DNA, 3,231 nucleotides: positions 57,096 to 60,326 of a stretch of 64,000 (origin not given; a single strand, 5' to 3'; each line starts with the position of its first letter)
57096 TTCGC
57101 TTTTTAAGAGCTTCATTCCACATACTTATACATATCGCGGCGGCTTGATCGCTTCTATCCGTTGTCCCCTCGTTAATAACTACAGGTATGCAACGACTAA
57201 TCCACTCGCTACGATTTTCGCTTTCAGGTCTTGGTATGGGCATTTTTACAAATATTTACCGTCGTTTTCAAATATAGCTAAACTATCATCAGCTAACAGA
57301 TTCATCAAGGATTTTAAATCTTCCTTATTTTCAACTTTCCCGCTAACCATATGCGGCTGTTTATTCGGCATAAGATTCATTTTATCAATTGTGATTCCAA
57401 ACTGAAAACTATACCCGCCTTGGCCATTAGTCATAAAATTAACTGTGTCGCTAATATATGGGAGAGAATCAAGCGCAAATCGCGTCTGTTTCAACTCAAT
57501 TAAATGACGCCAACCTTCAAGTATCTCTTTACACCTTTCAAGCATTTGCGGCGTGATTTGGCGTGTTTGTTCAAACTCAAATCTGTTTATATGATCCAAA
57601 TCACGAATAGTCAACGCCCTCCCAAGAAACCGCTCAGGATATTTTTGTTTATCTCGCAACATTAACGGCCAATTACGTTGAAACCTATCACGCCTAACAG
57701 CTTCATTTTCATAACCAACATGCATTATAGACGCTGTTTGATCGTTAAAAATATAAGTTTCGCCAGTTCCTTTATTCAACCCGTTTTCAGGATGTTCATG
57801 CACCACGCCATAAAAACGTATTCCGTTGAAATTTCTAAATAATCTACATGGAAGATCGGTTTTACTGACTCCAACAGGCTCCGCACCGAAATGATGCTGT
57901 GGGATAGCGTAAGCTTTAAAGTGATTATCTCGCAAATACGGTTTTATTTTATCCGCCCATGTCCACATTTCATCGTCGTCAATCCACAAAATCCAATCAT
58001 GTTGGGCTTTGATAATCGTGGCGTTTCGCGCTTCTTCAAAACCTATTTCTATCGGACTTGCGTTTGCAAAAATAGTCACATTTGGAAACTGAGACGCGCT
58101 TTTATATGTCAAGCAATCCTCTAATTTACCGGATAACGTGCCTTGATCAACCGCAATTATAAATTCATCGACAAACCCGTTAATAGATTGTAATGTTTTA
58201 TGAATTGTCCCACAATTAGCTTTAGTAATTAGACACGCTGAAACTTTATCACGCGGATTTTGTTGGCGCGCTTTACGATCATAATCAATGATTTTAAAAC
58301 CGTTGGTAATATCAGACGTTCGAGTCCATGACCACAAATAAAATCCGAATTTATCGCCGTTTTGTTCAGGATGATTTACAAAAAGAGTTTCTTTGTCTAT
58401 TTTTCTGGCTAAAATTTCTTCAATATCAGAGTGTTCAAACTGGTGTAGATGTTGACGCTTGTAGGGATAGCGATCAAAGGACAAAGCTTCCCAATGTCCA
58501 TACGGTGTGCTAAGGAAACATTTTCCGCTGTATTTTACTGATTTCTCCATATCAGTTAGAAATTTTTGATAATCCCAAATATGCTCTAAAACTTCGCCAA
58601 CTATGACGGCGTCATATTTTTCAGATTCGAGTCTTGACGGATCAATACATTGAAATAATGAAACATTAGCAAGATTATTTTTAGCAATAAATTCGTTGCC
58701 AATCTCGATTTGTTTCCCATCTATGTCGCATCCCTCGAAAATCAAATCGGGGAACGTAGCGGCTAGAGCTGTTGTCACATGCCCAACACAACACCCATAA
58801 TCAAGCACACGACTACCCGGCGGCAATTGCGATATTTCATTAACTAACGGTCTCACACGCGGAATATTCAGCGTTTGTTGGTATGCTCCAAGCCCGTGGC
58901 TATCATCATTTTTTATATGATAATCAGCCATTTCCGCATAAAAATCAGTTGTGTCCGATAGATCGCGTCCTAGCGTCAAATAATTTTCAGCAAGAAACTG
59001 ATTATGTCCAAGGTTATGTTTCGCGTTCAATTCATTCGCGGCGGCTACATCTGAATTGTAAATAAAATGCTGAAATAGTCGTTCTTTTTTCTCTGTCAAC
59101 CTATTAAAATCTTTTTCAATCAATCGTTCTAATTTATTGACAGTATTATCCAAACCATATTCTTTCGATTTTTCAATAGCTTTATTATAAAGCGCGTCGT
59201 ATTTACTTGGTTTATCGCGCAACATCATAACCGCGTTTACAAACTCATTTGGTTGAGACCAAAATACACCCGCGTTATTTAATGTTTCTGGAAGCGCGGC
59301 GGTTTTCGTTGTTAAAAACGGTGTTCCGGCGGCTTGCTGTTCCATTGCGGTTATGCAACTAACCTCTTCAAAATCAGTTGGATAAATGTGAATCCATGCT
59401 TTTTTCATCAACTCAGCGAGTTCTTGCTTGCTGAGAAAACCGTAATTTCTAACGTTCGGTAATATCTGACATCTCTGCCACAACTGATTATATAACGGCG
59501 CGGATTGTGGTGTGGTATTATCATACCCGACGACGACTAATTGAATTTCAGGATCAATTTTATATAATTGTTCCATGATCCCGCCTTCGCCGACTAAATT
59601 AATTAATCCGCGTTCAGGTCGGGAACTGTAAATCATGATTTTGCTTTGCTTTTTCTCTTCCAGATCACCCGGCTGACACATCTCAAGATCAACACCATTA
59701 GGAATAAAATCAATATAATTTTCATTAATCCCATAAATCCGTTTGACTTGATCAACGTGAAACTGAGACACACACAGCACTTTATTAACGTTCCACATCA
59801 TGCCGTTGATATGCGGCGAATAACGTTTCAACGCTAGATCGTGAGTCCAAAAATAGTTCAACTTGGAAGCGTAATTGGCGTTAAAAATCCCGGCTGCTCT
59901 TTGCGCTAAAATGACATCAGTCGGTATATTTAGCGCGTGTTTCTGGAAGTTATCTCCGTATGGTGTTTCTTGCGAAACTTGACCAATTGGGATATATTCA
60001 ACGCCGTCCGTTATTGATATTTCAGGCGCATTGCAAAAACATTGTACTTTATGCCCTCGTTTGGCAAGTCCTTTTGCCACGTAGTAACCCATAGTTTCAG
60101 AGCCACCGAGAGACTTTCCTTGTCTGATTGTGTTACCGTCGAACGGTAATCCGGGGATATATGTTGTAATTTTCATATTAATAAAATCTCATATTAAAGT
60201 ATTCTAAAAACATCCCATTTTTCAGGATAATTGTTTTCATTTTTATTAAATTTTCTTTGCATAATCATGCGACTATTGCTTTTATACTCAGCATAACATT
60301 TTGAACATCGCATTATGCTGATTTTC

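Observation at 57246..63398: Paralogous glycosyltransferase-methyltransferase fusion enzymes next to the capsid gene: candidate virion glycan synthesis and O-methylation module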

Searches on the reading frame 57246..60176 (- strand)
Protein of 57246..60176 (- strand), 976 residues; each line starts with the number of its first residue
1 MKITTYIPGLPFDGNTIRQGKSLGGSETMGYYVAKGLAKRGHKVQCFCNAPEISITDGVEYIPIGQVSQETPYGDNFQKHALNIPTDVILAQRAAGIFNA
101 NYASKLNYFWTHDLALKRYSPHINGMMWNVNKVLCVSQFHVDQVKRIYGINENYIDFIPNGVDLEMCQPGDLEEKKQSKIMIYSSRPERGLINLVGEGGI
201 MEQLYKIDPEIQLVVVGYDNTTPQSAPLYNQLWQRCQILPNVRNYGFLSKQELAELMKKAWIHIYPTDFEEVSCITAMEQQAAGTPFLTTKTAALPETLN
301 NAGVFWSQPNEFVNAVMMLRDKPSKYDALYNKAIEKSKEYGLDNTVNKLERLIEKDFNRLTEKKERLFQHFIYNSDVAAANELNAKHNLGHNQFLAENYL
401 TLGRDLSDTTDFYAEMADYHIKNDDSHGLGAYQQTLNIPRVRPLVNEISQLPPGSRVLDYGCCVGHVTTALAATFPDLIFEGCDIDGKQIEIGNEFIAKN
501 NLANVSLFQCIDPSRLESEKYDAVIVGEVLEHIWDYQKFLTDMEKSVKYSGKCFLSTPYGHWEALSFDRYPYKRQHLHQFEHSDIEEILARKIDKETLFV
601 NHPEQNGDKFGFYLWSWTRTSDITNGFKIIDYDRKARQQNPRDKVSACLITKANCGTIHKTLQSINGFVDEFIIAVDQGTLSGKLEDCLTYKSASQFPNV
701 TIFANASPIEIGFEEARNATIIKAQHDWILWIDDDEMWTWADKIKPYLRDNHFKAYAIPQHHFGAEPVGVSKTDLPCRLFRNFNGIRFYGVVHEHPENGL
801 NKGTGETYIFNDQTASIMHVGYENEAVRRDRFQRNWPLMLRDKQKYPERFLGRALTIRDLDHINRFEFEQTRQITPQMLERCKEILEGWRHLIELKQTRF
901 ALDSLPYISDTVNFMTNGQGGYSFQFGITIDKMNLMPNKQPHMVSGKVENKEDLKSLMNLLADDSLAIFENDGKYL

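Call 3: search_protein_families(library=pfam, proteins=[window:57246-60176:-], max_evalue=0.01)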
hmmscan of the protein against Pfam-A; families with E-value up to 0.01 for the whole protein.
window:57246-60176:- (976 aa): 13 families
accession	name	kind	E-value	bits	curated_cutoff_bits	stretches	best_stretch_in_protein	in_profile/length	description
PF13489.12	Methyltransf_23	-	2.3e-13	50.6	27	1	440-590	8-155/164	Methyltransferase domain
PF13439.12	Glyco_transf_4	-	8.6e-12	45.8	28.5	1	24-165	2-169/170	Glycosyltransferase Family 4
PF00534.26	Glycos_transf_1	-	2.9e-11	43.6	26.4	1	201-334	37-170/172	Glycosyl transferases group 1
PF13847.12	Methyltransf_31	-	2e-10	41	27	1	454-559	4-113/145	Methyltransferase domain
PF08241.18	Methyltransf_11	-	9.1e-10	39.5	21.2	1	458-554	1-94/95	Methyltransferase domain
PF13649.12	Methyltransf_25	-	1.4e-09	39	27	1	457-551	1-97/97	Methyltransferase domain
PF13692.12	Glyco_trans_1_4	-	3e-09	37.7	27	1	208-319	28-139/142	Glycosyl transferases group 1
PF08242.18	Methyltransf_12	-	6.7e-09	36.8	30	1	458-552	1-97/98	Methyltransferase domain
PF05175.20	MTS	-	3.5e-05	23.9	23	1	446-525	25-103/170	Methyltransferase small domain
PF02353.26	CMAS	-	0.0002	21.2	27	1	447-556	56-165/273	Mycolic acid cyclopropane synthetase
PF07021.18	MetW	-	0.0019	18.3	21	1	450-563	10-116/193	Methionine biosynthesis protein MetW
PF00535.33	Glycos_transf_2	-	0.0022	18.4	23.3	1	656-739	11-92/168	Glycosyl transferase family 2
PF01209.24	Ubie_methyltran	-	0.0035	17.2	20.1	1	444-553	38-149/233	ubiE/COQ5 methyltransferase family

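Call 4: search_protein_families(library=phrogs, proteins=[window:57246-60176:-], max_evalue=0.001)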
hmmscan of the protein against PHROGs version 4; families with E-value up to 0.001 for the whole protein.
window:57246-60176:- (976 aa): 3 families
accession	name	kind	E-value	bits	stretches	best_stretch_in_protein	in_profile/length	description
phrog_2170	-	moron, auxiliary metabolic gene and host takeover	8.8e-17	62.2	1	34-363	26-364/374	glycosyltransferase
phrog_4752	-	other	8.4e-06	26.2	1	451-560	49-163/241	tRNA methyltransferase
phrog_23522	-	unknown function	0.00037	21.1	1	444-558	41-155/273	-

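Call 9: search_dna_similar(query=window:57246-60176:-, collection=phages, mode=protein, max_rows=30)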
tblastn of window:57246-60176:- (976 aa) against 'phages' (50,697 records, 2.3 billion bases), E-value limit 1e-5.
Records with a match: 6; places in all: 6; records where one place covers at least 80% of the query: 0.
Best place of each record, by identity: <60% 6.
By first word of the organism name: Caudoviricetes 3; Stenotrophomonas 1; uncultured 1; Pelagibacter 1.
By host as written in the record: - 4; Stenotrophomonas maltophilia D1571 1; Candidatus Pelagibacter sp. HTCC1062 1.
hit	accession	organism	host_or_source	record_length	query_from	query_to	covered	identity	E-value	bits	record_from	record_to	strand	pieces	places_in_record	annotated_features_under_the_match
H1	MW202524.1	Caudoviricetes sp.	Manatee Spring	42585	20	302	29%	29.1%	8e-14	82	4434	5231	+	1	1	beta4glucosyltransferase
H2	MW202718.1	Caudoviricetes sp.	Manatee Spring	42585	20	302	29%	29.1%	8e-14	82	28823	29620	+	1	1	beta4glucosyltransferase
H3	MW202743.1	Caudoviricetes sp.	Manatee Spring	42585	20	302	29%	29.1%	8e-14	82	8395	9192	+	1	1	beta4glucosyltransferase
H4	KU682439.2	Stenotrophomonas phage vB_SmaS-DLP_6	Stenotrophomonas maltophilia D1571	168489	104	365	27%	24.1%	4e-7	61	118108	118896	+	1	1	glycosyl transferase protein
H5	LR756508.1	uncultured phage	metagenomic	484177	108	299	20%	29.7%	6e-8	63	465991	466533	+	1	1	record has no annotation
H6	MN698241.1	Pelagibacter phage HTVC027P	Candidatus Pelagibacter sp. HTCC1062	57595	158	298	14%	31.7%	2e-6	58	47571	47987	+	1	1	glycosyltransferase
